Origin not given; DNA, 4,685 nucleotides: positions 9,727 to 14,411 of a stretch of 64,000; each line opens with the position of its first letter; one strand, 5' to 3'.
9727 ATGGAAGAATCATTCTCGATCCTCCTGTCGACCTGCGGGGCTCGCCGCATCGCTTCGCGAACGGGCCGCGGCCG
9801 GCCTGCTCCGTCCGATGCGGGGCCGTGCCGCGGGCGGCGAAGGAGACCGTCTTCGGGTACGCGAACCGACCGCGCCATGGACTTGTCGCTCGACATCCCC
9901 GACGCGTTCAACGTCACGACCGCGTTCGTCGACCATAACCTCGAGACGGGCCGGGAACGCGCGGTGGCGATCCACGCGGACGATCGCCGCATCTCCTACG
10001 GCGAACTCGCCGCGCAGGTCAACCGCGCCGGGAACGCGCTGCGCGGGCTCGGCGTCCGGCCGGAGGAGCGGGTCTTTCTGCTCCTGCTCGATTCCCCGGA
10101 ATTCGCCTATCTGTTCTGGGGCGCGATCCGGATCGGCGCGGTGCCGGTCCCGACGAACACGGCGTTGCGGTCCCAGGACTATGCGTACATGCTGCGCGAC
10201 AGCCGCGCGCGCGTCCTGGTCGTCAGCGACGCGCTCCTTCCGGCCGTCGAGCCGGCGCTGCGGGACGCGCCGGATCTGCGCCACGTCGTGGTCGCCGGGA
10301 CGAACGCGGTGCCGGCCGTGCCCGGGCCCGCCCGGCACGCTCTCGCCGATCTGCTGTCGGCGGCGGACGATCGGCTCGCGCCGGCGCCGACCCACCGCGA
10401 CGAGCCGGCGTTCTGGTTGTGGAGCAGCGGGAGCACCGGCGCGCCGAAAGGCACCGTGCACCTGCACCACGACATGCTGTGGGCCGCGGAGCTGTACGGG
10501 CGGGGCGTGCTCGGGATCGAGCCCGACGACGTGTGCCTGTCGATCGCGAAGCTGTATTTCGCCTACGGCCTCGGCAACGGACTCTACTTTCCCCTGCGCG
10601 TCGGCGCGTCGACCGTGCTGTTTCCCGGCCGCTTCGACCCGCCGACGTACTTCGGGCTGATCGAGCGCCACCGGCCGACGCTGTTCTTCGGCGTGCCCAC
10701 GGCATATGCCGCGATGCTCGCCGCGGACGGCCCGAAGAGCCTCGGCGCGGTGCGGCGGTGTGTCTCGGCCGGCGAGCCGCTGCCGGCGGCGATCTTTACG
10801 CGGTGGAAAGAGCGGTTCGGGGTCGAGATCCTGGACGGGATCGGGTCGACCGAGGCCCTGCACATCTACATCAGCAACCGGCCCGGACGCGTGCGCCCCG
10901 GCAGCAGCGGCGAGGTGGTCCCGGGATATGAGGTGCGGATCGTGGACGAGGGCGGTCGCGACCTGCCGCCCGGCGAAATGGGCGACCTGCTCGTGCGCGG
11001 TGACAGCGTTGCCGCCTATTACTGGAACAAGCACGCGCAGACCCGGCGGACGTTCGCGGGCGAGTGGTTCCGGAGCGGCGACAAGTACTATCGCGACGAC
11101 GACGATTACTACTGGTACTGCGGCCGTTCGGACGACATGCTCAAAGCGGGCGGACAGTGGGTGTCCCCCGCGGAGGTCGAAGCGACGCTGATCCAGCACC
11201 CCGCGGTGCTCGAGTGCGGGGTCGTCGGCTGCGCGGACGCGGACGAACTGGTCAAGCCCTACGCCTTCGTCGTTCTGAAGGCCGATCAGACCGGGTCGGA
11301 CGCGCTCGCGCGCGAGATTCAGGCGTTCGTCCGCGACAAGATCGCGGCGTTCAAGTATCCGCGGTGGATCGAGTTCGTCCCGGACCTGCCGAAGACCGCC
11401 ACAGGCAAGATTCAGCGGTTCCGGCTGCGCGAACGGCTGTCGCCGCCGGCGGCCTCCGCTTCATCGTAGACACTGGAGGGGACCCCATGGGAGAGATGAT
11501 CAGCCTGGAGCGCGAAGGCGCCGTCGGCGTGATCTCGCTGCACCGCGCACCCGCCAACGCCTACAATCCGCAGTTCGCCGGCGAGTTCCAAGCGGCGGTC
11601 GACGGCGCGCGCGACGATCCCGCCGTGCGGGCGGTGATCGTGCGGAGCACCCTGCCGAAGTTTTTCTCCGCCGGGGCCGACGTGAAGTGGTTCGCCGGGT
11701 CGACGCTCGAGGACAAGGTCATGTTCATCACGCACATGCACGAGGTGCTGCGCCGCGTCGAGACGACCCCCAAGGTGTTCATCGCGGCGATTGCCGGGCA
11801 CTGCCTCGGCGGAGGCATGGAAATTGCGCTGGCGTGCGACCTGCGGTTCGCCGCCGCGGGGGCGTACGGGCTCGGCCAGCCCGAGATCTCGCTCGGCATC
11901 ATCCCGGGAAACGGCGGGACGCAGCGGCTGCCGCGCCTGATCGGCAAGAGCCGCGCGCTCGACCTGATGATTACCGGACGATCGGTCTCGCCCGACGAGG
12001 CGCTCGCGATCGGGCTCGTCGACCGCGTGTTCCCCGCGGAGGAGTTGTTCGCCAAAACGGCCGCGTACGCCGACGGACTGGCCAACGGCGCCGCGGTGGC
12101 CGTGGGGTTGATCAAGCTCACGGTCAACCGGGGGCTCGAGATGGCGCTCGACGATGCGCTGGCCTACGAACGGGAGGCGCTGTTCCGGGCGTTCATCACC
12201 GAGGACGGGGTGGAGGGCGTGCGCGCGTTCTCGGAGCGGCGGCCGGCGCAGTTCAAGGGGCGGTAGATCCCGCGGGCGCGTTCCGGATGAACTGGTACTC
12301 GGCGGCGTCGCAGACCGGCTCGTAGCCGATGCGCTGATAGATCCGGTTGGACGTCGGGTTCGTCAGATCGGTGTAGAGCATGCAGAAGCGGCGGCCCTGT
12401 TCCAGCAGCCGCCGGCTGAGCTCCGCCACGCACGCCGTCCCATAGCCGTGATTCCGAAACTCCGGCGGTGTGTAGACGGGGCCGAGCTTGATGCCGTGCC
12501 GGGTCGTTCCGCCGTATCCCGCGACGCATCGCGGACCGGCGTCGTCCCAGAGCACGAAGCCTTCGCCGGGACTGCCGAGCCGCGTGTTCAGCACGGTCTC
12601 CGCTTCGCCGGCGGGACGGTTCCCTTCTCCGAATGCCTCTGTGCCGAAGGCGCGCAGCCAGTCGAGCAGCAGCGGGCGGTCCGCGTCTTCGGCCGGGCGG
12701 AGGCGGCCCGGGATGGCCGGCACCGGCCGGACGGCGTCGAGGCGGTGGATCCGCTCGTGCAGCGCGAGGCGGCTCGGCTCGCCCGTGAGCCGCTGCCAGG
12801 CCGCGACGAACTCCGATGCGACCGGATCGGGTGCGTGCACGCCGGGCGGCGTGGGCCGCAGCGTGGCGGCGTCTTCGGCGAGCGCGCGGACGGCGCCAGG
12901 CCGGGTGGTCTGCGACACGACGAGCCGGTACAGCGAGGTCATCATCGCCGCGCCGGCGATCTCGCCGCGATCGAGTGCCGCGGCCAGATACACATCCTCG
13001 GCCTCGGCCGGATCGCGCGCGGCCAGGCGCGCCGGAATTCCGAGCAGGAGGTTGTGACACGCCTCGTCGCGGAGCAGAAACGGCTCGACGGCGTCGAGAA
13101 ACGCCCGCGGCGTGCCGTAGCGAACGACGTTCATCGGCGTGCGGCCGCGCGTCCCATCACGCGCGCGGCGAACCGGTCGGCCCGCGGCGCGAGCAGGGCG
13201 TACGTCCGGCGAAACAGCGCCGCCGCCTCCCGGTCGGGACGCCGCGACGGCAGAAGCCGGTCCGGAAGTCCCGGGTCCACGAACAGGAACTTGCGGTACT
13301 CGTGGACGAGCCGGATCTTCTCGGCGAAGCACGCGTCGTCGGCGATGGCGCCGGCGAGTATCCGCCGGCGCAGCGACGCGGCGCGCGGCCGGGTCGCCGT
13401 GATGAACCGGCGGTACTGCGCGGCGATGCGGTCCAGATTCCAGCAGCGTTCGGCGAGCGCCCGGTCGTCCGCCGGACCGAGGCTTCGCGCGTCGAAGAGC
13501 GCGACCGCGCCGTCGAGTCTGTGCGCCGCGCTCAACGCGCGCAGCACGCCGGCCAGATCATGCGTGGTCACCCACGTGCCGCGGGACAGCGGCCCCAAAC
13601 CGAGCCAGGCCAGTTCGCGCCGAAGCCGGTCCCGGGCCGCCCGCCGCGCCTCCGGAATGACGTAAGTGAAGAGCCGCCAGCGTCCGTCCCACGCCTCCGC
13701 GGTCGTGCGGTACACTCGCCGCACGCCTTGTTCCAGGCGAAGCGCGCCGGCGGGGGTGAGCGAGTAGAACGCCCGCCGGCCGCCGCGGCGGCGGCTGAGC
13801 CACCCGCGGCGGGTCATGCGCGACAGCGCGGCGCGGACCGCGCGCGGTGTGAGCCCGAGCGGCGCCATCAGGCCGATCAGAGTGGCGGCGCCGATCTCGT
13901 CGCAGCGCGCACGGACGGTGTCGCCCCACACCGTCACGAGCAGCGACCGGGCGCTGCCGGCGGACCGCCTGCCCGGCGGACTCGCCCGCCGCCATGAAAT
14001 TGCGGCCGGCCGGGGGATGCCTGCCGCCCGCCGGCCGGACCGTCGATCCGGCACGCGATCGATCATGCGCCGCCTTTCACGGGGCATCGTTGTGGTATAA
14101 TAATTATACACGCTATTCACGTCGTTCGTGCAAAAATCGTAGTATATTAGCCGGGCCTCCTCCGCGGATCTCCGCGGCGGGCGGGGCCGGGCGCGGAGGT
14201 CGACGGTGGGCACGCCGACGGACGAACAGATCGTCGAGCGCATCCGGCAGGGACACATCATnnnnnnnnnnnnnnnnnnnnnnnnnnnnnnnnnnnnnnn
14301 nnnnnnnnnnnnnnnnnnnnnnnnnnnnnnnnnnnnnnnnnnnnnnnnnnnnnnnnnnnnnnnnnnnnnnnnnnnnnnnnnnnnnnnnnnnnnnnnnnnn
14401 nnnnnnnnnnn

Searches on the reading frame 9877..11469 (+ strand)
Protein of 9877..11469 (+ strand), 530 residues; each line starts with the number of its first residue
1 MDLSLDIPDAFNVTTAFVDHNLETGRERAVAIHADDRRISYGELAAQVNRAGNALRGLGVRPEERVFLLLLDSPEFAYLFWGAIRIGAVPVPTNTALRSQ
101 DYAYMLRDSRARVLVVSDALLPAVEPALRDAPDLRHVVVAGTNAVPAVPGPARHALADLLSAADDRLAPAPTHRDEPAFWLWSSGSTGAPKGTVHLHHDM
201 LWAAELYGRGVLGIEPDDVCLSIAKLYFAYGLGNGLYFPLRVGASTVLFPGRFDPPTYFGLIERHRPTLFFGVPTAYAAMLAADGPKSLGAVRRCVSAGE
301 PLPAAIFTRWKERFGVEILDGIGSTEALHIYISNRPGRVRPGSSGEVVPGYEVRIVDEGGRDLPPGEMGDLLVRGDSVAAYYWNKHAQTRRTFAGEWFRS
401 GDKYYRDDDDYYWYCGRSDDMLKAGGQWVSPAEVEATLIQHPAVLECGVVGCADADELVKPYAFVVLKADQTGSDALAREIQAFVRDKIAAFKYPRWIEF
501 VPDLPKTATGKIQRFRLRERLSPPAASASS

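Call 43: search_protein_families(library=ncbifam, proteins=[window:9877-11469:+], max_evalue=0.00001)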
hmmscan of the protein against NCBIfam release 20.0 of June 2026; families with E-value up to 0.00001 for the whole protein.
window:9877-11469:+ (530 aa): 103 families (the best 25 are shown)
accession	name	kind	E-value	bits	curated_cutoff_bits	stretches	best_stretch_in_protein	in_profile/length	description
TIGR02262.1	benz_CoA_lig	subfamily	1e-201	671.1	375.25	1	10-519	2-507/508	benzoate-CoA ligase family protein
NF053567.1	HBDA_AROS1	equivalog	3.3e-120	401.9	1000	1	10-521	11-519/523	3-hydroxybenzoate--CoA ligase HbdA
NF004837.0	PRK06187.1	subfamily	1.5e-115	386.5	476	1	26-522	21-523/531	long-chain-fatty-acid--CoA ligase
NF003313.0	PRK04319.1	equivalog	6.8e-96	321.7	729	1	9-518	41-558/574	acetate--CoA ligase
NF047394.1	AcylCoAsynMbcS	equivalog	1.4e-87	294.6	850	1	6-520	7-519/525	acyl-CoA synthetase MbcS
NF004808.0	PRK06155.1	equivalog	3.8e-81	273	722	1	27-520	36-521/542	ATP-dependent acyl-CoA ligase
NF006182.0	PRK08316.1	subfamily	2.8e-80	270.3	663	1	30-521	28-517/523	fatty acyl-CoA synthetase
NF006181.0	PRK08314.1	subfamily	3.1e-77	260.1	705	1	28-520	36-553/563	long-chain-fatty-acid--CoA ligase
NF004716.0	PRK06060.1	equivalog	1.3e-75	255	1228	1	13-520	6-489/705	p-hydroxybenzoic acid--AMP ligase FadD22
NF004114.0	PRK05605.1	equivalog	1.2e-74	251.6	766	2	171-522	217-570/575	long-chain-fatty-acid--CoA ligase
NF005702.0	PRK07514.1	subfamily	1.1e-73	248.4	558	1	21-520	12-499/506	malonyl-CoA synthase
NF004822.0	PRK06178.1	equivalog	2.2e-73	247.8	782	1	27-521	51-567/571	acyl-CoA synthetase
NF005857.1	PRK07786.1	exception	3e-70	237.2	733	1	29-521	25-512/513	fatty-acid--CoA ligase FadD5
TIGR03098.1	ligase_PEP_1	hypoth_equivalog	9.1e-69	232.3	592.35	1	27-518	14-515/517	acyl-CoA ligase (AMP-forming), exosortase A system-associated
NF009233.0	PRK12583.1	subfamily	1.1e-68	232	832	1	24-520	31-549/558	fatty acid CoA ligase family protein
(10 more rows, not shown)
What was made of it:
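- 9877..11469 (+): Benzoate-CoA ligase family enzyme. TIGR02262 scores 671 bits, above the cut-off of 375 (call 43).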

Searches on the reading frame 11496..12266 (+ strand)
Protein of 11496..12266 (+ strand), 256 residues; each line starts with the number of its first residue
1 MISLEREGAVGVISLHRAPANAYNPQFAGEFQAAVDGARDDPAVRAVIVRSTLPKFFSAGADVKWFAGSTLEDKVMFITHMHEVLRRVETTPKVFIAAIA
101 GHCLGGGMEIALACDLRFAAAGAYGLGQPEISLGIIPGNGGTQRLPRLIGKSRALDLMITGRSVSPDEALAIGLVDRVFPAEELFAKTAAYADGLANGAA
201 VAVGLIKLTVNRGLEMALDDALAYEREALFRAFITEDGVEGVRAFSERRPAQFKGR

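Call 43: search_protein_families(library=ncbifam, proteins=[window:11496-12266:+], max_evalue=0.00001)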
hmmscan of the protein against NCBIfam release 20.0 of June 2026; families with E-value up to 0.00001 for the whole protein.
window:11496-12266:+ (256 aa): 73 families (the best 25 are shown)
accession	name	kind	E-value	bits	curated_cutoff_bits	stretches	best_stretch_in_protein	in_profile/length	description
NF005803.0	PRK07658.1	equivalog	4.6e-62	209.7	313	1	2-256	4-257/257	enoyl-CoA hydratase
NF004475.0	PRK05809.1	subfamily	2e-61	207.7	394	1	2-256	6-260/260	short-chain-enoyl-CoA hydratase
NF004517.0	PRK05862.1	equivalog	1.1e-60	205.3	396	1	2-255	6-256/257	enoyl-CoA hydratase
NF005802.0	PRK07657.1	equivalog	5.9e-59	199.7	363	1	8-255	12-259/260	enoyl-CoA hydratase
NF051848.1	EnCoAHydtEchA19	equivalog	2.7e-55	187.7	400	1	2-256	2-258/258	enoyl-CoA hydratase EchA19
NF006007.0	PRK08138.1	subfamily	4e-54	183.7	355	1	7-256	15-261/261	enoyl-CoA hydratase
NF006566.0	PRK09076.1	subfamily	9.2e-54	182.8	286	1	2-254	7-258/260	enoyl-CoA hydratase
NF007239.0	PRK09674.1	equivalog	3.7e-49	167.5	371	1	5-256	9-257/257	2,3-dehydroadipyl-CoA hydratase PaaF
NF004634.0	PRK05980.1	equivalog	1.3e-48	165.7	375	1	2-255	5-262/263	crotonase/enoyl-CoA hydratase family protein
NF008363.0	PRK11154.1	equivalog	7.3e-44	150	869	1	12-190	18-200/708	fatty acid oxidation complex subunit alpha FadJ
NF004635.0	PRK05981.1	equivalog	2.9e-43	148.3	351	1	2-256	6-266/266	enoyl-CoA hydratase/isomerase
NF004857.0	PRK06210.1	equivalog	3.7e-41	141.4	341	1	7-255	16-274/275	enoyl-CoA hydratase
NF004781.0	PRK06127.1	subfamily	5e-41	141.1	291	1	5-256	16-269/269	enoyl-CoA hydratase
NF046063.1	oxepin_alt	equivalog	1.1e-39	136.4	300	1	4-251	4-253/254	oxepin-CoA hydrolase, alternative type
NF006699.0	PRK09245.1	subfamily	4.5e-39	134.3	354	1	2-256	5-266/266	crotonase/enoyl-CoA hydratase family protein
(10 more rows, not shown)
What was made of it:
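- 11496..12266 (+): Enoyl-CoA hydratase/isomerase (crotonase) family protein. NCBIfam gives only generic crotonase matches (call 43).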

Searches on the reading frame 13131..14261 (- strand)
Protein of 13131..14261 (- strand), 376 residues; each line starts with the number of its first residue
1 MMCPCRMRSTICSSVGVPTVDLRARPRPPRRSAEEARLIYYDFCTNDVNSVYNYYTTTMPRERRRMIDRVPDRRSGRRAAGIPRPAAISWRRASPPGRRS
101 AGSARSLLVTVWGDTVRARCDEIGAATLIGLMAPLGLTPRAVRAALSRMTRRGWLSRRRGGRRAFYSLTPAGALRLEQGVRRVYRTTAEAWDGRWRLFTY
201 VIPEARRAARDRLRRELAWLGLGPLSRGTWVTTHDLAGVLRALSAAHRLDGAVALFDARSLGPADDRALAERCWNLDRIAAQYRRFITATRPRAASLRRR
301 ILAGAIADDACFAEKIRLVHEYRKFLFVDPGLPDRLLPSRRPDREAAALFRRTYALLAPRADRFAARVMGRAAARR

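Call 43: search_protein_families(library=ncbifam, proteins=[window:13131-14261:-], max_evalue=0.00001)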
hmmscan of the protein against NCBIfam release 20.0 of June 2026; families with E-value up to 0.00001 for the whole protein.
window:13131-14261:- (376 aa): 1 family
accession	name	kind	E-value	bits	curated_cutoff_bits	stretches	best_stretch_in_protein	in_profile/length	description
TIGR02277.1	PaaX_trns_reg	equivalog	7.8e-65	219.2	264.55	1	106-374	1-264/279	phenylacetic acid degradation operon negative regulatory protein PaaX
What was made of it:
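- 13131..14261 (-): PaaX-like repressor, divergently transcribed (the true start is probably internal; relatives are 279-294 aa). TIGR02277 scores 219 bits, below the cut-off of 264 (call 43).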
